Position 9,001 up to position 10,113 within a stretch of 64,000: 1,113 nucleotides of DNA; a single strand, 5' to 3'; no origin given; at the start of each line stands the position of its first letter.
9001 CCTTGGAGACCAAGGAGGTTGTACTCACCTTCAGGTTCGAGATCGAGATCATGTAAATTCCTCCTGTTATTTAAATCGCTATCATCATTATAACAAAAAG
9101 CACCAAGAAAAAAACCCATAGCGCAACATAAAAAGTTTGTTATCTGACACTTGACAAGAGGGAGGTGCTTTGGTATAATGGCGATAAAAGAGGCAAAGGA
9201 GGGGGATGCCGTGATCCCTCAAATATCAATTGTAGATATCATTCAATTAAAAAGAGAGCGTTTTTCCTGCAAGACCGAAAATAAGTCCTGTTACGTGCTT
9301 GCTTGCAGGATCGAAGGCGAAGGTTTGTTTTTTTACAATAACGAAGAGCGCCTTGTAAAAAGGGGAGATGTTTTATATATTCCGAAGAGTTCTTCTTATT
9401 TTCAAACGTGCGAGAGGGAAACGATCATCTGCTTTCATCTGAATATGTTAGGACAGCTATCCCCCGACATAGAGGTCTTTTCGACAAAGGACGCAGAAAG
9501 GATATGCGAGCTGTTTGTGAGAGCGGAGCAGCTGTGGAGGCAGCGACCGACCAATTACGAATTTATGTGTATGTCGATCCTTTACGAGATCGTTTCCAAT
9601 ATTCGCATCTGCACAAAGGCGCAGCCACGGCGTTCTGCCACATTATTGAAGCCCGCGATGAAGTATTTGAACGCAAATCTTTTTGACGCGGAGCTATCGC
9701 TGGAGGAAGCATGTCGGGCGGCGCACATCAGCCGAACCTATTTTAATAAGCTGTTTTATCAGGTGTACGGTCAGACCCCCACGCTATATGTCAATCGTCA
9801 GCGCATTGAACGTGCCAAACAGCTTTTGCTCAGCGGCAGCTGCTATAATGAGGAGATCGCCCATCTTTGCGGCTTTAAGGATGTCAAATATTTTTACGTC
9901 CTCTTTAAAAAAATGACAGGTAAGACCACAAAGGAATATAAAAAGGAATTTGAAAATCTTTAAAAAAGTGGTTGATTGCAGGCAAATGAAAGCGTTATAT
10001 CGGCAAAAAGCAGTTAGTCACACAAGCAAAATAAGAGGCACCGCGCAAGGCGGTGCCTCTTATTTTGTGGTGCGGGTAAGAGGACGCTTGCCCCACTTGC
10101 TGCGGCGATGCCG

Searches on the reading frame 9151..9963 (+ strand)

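Call 61: search_protein_families(library=pfam, proteins=[window:9151-9963:+], max_evalue=0.001)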
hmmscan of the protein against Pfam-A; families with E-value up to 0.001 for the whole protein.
window:9151-9963:+ (270 aa): 2 families
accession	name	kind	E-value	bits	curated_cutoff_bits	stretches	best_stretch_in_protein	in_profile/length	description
PF12833.13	HTH_18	-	5.4e-20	71.9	33.6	1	188-265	2-79/80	Helix-turn-helix domain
PF00165.29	HTH_AraC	-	1.5e-14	54.1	26.6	2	181-215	8-42/42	Bacterial regulatory helix-turn-helix proteins, AraC family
